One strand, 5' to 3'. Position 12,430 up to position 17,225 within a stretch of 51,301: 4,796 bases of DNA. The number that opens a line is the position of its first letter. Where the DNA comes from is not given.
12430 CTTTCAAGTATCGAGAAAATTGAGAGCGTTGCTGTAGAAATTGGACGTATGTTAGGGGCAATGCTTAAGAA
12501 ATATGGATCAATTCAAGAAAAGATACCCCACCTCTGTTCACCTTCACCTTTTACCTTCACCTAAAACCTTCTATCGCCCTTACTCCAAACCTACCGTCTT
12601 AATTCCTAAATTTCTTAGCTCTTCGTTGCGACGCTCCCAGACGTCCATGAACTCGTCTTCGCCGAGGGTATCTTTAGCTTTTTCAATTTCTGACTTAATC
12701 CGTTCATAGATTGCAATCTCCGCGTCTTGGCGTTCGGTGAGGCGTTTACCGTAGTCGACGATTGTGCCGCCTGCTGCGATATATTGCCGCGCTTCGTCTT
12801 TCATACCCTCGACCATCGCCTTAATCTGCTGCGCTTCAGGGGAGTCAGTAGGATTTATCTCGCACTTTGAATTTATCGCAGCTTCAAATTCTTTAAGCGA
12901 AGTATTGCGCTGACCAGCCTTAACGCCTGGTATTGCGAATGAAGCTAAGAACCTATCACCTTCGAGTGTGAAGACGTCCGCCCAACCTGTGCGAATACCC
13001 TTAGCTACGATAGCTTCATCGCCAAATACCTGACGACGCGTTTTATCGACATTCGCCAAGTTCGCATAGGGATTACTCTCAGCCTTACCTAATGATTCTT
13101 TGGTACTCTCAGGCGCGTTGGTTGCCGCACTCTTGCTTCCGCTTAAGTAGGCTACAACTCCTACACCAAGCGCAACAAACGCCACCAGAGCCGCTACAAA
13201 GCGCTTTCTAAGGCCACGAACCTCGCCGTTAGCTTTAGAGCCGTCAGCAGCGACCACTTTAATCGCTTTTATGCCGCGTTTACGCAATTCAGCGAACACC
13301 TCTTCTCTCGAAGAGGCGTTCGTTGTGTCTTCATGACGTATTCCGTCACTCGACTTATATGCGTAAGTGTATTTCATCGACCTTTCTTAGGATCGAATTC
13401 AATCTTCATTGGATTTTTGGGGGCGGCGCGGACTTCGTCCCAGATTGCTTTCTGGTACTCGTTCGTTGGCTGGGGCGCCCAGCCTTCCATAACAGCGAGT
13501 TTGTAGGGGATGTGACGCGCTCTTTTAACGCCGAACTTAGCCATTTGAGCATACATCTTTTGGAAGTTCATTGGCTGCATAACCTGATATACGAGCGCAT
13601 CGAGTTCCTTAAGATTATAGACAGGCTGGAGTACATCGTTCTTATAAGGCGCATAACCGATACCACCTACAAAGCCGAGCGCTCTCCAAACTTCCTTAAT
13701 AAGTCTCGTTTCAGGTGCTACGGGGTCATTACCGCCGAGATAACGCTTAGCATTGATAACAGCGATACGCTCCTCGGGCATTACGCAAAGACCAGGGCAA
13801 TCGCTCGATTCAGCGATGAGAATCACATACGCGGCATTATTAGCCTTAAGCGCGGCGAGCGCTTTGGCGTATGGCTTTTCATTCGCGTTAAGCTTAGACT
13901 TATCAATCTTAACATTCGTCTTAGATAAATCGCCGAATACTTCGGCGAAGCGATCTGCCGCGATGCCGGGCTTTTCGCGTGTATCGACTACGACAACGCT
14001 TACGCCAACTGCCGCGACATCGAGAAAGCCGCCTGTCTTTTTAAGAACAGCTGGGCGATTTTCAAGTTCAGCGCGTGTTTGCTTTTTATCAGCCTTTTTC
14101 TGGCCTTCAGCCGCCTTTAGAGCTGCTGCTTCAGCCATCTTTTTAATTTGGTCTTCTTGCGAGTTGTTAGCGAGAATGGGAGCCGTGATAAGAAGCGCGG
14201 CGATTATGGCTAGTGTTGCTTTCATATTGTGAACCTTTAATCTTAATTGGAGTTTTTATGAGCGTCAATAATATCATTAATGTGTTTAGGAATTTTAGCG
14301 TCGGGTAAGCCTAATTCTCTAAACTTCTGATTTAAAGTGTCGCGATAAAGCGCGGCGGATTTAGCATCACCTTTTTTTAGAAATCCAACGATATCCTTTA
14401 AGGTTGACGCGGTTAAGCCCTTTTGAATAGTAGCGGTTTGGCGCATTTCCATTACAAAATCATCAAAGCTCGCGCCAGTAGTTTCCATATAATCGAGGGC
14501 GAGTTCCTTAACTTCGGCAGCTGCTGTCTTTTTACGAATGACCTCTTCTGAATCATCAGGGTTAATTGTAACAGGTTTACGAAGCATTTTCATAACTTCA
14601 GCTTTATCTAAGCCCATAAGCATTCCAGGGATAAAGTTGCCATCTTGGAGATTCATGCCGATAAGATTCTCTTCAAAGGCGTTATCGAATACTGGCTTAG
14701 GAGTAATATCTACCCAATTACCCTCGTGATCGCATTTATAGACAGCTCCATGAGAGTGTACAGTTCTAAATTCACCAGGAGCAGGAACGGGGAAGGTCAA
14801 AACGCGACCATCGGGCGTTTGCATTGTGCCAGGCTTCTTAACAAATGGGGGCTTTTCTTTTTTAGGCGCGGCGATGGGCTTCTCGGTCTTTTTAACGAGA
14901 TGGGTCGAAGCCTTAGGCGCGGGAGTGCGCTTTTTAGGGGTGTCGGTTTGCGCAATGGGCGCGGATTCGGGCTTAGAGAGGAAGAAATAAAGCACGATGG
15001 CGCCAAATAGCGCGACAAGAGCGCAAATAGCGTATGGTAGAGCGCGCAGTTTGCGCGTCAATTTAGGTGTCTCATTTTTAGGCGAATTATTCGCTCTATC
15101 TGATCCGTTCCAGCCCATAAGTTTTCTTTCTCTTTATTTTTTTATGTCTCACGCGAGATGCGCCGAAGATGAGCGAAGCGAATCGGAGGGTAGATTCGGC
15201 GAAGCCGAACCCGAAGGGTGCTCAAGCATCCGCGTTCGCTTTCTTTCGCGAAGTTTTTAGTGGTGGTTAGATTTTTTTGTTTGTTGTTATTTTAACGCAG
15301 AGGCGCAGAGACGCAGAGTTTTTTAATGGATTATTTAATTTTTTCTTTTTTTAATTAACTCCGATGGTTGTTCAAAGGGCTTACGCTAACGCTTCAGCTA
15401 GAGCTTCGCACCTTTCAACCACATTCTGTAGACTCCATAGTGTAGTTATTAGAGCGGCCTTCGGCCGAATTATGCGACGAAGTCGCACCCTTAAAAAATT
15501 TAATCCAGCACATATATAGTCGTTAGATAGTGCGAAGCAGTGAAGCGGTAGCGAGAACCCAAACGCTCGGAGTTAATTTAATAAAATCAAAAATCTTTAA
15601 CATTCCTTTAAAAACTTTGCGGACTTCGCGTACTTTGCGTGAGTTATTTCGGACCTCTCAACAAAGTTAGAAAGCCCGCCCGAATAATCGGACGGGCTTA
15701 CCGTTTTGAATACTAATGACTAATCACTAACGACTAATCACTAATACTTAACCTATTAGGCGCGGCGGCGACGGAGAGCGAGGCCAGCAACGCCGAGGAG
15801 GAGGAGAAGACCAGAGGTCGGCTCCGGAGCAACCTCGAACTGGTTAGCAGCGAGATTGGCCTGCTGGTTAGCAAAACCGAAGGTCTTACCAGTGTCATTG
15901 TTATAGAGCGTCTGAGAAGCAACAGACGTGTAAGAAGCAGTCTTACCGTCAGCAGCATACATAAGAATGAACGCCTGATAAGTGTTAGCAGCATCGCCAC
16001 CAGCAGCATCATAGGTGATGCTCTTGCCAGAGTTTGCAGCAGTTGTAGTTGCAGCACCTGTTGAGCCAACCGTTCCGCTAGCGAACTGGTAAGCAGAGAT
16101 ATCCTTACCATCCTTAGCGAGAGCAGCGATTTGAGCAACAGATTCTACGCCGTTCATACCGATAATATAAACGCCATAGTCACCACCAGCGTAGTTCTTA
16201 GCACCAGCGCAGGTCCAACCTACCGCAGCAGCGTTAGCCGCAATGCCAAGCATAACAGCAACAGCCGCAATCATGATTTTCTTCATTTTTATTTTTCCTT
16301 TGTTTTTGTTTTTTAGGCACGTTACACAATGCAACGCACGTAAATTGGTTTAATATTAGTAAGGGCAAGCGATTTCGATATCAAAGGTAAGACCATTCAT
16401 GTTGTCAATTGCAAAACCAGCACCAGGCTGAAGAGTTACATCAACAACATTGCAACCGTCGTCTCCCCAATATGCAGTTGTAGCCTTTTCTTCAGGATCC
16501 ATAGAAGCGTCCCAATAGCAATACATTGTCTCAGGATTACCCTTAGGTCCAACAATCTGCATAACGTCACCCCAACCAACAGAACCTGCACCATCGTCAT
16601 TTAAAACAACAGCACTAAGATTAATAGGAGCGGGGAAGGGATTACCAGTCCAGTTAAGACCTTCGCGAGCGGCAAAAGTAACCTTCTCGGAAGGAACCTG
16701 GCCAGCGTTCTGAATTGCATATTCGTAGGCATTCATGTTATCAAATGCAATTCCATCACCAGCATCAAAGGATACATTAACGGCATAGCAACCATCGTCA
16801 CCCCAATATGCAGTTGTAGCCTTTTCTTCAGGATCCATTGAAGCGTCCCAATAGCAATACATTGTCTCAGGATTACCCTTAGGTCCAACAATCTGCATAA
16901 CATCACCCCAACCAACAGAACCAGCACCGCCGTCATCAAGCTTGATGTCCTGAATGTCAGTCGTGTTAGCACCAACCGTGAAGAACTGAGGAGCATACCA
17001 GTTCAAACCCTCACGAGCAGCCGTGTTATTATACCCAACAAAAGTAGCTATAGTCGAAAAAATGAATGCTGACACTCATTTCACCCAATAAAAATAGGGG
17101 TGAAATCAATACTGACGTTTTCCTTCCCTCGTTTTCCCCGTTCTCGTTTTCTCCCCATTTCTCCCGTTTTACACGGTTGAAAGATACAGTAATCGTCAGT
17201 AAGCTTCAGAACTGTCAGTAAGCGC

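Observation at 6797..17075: A 10-kb imperfect palindrome: two convergent, diverged copies of a five-gene envelope cassette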

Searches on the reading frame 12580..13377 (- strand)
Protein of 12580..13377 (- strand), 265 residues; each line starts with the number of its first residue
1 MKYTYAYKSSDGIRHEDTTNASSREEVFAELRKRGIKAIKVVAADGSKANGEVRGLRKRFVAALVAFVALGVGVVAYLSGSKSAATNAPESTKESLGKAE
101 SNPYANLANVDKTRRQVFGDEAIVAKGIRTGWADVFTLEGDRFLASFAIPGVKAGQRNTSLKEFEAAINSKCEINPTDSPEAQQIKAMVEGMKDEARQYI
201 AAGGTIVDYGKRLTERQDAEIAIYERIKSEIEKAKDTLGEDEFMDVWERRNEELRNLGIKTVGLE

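Call 5: search_protein_families(library=pfam, proteins=[window:12580-13377:-], max_evalue=1)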
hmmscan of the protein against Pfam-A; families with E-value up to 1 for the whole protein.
window:12580-13377:- (265 aa): 1 family
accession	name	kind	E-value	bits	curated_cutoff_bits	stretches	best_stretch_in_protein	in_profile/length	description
PF22852.1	SoxE_N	-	0.13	12.6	27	1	61-78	12-29/48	Sulfocyanin, N-terminal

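Call 6: search_protein_families(library=ncbifam, proteins=[window:12580-13377:-], max_evalue=1)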
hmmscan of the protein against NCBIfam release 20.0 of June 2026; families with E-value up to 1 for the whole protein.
window:12580-13377:- (265 aa): 6 families
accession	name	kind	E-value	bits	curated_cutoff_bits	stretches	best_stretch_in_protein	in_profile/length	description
NF033543.2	transpos_IS256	equivalog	0.0036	16.4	150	1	12-49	159-197/338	IS256 family transposase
NF033847.1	MCP_Sipho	equivalog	0.007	15.6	75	1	86-189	95-197/549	major capsid protein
TIGR02234.1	trp_oprn_chp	hypoth_equivalog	0.056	13.3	71.15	1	48-90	64-108/202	TIGR02234 family membrane protein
NF052375.1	antisigma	equivalog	0.058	13.4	100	1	20-102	51-123/217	anti-sigma factor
NF038083.1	CU044_5270_fam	subfamily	0.079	12.8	100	1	30-100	15-72/284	CU044_5270 family protein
NF033080.0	AAC_3_II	subfamily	0.1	12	480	1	23-85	3-66/268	AAC(3)-II family aminoglycoside N-acetyltransferase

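Call 9: search_protein_families(library=phrogs, proteins=[window:12580-13377:-], max_evalue=0.1)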
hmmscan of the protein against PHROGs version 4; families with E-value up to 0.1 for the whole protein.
window:12580-13377:- (265 aa): 0 families

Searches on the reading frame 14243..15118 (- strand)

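Call 5: search_protein_families(library=pfam, proteins=[window:14243-15118:-], max_evalue=1)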
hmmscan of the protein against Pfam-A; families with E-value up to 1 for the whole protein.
window:14243-15118:- (291 aa): 1 family
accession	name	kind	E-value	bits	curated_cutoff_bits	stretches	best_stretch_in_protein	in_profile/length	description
PF25763.1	Aurora-A_bind_CEP192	-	0.16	12.9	23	1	123-165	2-46/68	CEP192 Aurora A binding region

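Call 6: search_protein_families(library=ncbifam, proteins=[window:14243-15118:-], max_evalue=1)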
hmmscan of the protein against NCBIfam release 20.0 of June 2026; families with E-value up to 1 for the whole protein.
window:14243-15118:- (291 aa): 3 families
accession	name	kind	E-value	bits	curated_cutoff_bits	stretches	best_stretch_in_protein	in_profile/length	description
NF041766.1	choice_anch_U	domain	0.064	14.1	32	1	122-161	37-72/92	choice-of-anchor U domain-containing protein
NF003819.0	PRK05412.1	equivalog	0.073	13.2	146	1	191-254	63-122/164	YajQ family cyclic di-GMP-binding protein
NF040686.1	TcpD_dom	domain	0.16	11.9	24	1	33-52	30-49/63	TcpD family membrane protein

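Call 9: search_protein_families(library=phrogs, proteins=[window:14243-15118:-], max_evalue=0.1)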
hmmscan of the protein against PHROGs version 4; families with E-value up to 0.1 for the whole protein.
window:14243-15118:- (291 aa): 0 families

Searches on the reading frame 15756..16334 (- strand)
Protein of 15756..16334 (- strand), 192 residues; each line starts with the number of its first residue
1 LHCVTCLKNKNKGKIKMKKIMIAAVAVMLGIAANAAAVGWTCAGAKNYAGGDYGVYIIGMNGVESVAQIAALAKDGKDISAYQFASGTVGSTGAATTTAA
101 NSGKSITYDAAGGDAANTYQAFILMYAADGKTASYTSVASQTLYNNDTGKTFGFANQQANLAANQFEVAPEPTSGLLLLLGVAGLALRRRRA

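Call 5: search_protein_families(library=pfam, proteins=[window:15756-16334:-], max_evalue=1)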
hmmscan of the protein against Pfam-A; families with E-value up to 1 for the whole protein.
window:15756-16334:- (192 aa): 1 family
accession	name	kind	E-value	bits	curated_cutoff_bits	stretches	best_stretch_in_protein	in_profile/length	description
PF07589.16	PEP-CTERM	-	0.00044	20.7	20.7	1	169-190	2-24/24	PEP-CTERM motif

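Call 6: search_protein_families(library=ncbifam, proteins=[window:15756-16334:-], max_evalue=1)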
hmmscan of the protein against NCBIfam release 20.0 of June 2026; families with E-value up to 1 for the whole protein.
window:15756-16334:- (192 aa): 10 families
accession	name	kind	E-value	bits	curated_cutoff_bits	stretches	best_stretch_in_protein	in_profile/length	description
NF033554.9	floc_PepA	equivalog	2.5e-07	30.8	80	1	75-191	142-259/261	flocculation-associated PEP-CTERM protein PepA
NF038120.1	PEP_CTERM_QFxxD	subfamily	1.3e-06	28.4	80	1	94-191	116-215/215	NF038120 family PEP-CTERM protein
NF038129.1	PEP_NF038129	equivalog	1.2e-05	25.3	65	1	93-191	87-193/194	NF038129 family PEP-CTERM protein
TIGR02595.1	PEP_CTERM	domain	6.9e-05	23.4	16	1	169-191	1-23/24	PEP-CTERM sorting domain-containing protein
TIGR03901.2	MYXO-CTERM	domain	0.0025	18.2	20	1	168-191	8-33/34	MYXO-CTERM sorting domain-containing protein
NF038125.1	PEP_CTERM_THxN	subfamily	0.012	15.2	85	1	130-191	186-245/246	THxN family PEP-CTERM protein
NF038118.1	PEP_CTERM_CCXG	equivalog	0.027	14.1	90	1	160-191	165-198/199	CCXG family PEP-CTERM protein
NF035944.1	PEPxxWA-CTERM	domain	0.05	13.5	35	1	170-190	2-24/24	PEPxxWA-CTERM sorting domain-containing protein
TIGR03370.1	VPLPA-CTERM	domain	0.087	12.8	25.35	1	174-192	6-24/25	VPLPA-CTERM sorting domain-containing protein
NF058571.1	GVDTG_CTERM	domain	0.26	11.6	29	1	172-191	25-44/44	GVDTG sorting domain-containing protein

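Call 9: search_protein_families(library=phrogs, proteins=[window:15756-16334:-], max_evalue=0.1)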
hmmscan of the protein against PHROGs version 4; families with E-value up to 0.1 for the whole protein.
window:15756-16334:- (192 aa): 0 families

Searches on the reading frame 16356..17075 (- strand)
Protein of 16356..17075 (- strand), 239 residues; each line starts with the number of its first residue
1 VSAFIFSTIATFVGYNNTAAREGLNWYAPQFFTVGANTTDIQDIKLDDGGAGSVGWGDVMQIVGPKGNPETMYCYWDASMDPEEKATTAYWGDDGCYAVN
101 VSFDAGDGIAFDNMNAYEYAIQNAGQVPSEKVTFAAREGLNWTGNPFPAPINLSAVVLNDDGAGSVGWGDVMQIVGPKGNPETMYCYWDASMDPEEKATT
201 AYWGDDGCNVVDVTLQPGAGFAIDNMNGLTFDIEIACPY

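Call 5: search_protein_families(library=pfam, proteins=[window:16356-17075:-], max_evalue=1)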
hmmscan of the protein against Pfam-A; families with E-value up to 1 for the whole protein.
window:16356-17075:- (239 aa): 5 families
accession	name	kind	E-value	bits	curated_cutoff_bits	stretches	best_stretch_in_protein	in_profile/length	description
PF21604.3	CRLF2_D1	-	0.00035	21.1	27.3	0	180-205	3-28/51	Cytokine receptor-like factor 2-like, D1 domain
PF16258.11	DUF4912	-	0.00054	20.7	29.4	0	180-201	12-33/118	Domain of unknown function (DUF4912)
PF24230.1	Phage_zn_bind_6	-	0.0077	16.9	27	0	75-96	20-41/71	Phage zinc binding domain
PF01825.27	GPS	-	0.2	12.7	22.5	0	187-212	5-25/45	GPCR proteolysis site, GPS, motif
PF14801.12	TrmI-like_N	-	0.22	12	24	0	54-72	3-21/50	TrmI-like N-terminal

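Call 6: search_protein_families(library=ncbifam, proteins=[window:16356-17075:-], max_evalue=1)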
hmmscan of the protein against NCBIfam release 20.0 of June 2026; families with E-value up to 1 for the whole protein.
window:16356-17075:- (239 aa): 2 families
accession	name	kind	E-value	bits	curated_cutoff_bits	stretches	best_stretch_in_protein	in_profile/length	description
TIGR02995.1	ectoine_ehuB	equivalog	0.0086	15.4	190.9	0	64-90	125-151/275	ectoine/hydroxyectoine ABC transporter substrate-binding protein EhuB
TIGR03829.1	YokU_near_AblA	hypoth_equivalog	0.53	10.6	90.85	0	186-216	2-33/89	YokU family protein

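Call 9: search_protein_families(library=phrogs, proteins=[window:16356-17075:-], max_evalue=0.1)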
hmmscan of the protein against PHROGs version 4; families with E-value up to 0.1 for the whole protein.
window:16356-17075:- (239 aa): 5 families
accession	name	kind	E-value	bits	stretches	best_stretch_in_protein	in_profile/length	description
phrog_13594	-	unknown function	0.0002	22.6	0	84-113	17-49/66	-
phrog_6554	-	unknown function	0.0042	18.5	0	170-201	20-51/91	-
phrog_36107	-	unknown function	0.05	14.7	0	133-166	2-33/38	-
phrog_3994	-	unknown function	0.067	14.4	0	181-211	57-86/142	-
phrog_3351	-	unknown function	0.091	13.9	0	75-94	23-42/74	-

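Call 56: list_cluster_members(proteins=[P0121, window:16356-17075:-])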
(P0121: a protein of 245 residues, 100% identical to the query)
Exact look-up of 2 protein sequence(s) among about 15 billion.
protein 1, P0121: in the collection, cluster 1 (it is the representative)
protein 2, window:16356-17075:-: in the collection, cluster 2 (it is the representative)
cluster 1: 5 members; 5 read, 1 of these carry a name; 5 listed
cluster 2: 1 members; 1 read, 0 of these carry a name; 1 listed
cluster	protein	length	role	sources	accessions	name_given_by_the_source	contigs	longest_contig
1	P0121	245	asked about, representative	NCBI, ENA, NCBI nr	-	-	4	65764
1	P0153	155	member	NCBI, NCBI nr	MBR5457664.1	MAG: hypothetical protein IKV56_02750, partial [Kiritimatiellae bacterium] | hypothetical protein [Kiritimatiellia bacterium]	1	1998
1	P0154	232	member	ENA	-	-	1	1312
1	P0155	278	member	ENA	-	-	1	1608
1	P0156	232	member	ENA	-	-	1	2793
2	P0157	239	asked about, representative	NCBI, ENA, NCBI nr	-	-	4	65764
